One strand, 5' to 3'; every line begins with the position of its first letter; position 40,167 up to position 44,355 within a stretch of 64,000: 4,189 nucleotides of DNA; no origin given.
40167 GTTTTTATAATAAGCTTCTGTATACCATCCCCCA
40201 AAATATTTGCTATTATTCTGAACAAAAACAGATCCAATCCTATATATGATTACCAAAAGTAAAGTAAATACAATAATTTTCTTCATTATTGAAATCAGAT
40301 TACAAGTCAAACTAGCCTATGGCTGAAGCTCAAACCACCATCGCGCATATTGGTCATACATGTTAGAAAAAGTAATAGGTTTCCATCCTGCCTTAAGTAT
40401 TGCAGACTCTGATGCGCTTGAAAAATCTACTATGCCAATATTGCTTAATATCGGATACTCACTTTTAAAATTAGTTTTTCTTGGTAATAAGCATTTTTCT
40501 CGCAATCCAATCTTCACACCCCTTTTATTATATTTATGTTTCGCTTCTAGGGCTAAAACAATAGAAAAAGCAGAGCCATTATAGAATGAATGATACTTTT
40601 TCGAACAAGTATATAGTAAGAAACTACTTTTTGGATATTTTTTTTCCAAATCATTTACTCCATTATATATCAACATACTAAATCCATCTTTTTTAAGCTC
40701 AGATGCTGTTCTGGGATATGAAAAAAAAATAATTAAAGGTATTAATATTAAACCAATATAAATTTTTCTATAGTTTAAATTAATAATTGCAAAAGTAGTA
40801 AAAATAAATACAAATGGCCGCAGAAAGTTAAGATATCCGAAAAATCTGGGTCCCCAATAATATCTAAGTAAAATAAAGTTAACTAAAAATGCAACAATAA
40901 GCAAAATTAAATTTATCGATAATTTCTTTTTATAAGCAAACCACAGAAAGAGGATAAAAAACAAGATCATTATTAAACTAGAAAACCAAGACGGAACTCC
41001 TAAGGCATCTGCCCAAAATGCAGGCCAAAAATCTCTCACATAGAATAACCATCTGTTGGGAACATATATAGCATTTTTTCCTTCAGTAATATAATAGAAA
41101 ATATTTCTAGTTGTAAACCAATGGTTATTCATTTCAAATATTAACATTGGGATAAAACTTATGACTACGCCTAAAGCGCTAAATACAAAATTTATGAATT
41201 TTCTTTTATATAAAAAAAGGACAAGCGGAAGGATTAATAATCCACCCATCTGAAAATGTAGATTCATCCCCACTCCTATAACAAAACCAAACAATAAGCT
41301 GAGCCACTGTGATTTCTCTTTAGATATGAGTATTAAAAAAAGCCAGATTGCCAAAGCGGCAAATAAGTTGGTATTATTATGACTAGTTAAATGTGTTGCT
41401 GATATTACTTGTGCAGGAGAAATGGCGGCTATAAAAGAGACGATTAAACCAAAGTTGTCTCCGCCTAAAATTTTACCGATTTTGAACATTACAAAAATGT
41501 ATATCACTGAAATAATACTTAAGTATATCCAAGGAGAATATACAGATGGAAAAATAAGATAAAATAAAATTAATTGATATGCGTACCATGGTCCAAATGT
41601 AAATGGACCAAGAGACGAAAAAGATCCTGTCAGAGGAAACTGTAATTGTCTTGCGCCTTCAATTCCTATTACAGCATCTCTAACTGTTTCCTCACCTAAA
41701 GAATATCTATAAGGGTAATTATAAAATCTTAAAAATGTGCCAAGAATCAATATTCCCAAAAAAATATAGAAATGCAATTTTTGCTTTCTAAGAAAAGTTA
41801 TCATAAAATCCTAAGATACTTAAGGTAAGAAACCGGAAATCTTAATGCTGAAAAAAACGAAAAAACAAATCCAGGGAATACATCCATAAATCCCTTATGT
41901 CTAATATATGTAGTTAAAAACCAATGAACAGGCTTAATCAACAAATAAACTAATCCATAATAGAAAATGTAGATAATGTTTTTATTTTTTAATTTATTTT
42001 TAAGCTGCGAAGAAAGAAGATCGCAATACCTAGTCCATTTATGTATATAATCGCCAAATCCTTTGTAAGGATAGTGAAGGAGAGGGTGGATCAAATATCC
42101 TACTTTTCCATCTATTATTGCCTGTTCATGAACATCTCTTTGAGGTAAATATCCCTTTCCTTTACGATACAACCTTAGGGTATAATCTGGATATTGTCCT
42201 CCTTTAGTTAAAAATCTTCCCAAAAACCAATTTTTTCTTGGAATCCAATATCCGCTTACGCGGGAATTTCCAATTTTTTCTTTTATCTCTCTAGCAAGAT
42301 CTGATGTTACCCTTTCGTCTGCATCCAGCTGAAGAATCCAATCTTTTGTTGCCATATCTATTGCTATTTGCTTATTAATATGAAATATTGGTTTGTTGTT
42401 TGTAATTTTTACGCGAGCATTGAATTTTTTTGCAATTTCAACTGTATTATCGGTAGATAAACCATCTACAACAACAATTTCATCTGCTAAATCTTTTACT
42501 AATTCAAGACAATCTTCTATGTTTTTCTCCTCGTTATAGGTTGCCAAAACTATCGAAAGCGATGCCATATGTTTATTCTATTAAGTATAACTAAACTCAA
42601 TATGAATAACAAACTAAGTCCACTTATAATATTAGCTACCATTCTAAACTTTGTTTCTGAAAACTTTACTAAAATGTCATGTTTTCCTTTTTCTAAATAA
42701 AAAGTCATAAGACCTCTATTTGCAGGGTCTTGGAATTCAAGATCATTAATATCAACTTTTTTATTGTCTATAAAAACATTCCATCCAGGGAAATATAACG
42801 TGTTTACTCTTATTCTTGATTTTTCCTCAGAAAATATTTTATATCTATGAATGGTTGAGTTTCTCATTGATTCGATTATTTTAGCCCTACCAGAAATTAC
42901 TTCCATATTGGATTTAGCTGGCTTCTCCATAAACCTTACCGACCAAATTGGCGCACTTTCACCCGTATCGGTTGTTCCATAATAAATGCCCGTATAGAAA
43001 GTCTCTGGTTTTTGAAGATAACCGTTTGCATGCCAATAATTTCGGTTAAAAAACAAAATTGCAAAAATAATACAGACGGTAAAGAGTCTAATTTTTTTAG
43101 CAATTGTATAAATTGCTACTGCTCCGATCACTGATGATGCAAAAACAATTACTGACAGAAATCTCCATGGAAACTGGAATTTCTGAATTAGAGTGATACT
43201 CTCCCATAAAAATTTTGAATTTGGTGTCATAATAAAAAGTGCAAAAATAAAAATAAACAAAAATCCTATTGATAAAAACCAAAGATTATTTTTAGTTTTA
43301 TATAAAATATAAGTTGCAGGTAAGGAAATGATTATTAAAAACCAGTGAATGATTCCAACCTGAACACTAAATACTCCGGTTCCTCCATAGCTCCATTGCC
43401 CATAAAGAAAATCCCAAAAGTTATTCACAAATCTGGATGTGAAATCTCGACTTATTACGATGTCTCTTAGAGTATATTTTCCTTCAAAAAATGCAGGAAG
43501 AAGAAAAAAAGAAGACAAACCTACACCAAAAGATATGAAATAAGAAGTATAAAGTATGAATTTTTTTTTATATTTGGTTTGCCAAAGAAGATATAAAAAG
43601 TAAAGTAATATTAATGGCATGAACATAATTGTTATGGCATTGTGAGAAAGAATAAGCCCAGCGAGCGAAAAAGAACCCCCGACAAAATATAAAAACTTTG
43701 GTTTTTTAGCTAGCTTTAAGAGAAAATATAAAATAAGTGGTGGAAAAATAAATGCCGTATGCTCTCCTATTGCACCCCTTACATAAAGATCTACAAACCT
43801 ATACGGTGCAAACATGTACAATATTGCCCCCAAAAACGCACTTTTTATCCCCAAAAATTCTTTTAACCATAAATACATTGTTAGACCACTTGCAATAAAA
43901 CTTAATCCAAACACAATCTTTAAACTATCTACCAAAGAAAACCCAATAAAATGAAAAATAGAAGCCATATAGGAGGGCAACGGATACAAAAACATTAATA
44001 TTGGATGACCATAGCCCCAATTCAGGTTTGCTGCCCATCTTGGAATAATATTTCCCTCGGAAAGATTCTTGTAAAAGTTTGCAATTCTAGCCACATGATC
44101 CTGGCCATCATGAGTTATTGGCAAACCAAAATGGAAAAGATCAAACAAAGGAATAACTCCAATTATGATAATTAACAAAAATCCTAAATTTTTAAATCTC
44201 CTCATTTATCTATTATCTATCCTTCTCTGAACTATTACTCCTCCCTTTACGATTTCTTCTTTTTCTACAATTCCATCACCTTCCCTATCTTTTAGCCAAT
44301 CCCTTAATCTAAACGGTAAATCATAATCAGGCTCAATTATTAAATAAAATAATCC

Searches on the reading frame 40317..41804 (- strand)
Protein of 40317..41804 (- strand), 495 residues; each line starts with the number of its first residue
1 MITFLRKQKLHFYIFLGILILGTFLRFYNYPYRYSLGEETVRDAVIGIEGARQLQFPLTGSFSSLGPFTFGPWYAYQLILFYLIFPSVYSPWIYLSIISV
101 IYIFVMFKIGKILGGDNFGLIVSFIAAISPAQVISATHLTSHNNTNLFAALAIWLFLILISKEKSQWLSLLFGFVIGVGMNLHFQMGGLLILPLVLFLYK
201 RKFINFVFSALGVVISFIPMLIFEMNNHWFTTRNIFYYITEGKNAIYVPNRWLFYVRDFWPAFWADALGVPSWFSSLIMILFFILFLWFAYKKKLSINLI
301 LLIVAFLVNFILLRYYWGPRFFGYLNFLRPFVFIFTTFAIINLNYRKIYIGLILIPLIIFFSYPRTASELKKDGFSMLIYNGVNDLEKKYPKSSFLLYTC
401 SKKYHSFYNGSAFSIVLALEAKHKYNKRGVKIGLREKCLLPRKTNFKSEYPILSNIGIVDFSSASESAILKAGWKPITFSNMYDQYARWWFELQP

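Call 44: search_protein_families(library=pfam, proteins=[window:40317-41804:-], max_evalue=0.00001)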
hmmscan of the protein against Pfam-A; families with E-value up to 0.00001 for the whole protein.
window:40317-41804:- (495 aa): 1 family
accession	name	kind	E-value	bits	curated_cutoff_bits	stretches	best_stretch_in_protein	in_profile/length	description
PF13231.12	PMT_2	-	1.3e-07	32.4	26.1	1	72-221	4-158/160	Dolichyl-phosphate-mannose-protein mannosyltransferase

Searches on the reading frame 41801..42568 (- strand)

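Call 60: search_protein_families(library=pfam, proteins=[window:41801-42568:-], max_evalue=0.0001)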
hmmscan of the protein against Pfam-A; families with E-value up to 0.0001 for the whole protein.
window:41801-42568:- (255 aa): 2 families
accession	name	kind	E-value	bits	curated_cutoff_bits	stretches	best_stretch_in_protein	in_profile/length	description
PF00535.33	Glycos_transf_2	-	5e-20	72.5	23.3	1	5-124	1-128/168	Glycosyl transferase family 2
PF13704.12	Glyco_tranf_2_4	-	1.7e-06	28.9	27.5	1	12-91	2-88/98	Glycosyl transferase family 2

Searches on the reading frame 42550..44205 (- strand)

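Call 44: search_protein_families(library=pfam, proteins=[window:42550-44205:-], max_evalue=0.00001)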
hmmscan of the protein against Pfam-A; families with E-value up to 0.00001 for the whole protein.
window:42550-44205:- (551 aa): 1 family
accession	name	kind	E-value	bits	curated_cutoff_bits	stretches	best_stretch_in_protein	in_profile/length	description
PF10131.15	PTPS_related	-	1.5e-09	37.3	26.4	1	74-388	4-303/621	6-pyruvoyl-tetrahydropterin synthase related domain; membrane protein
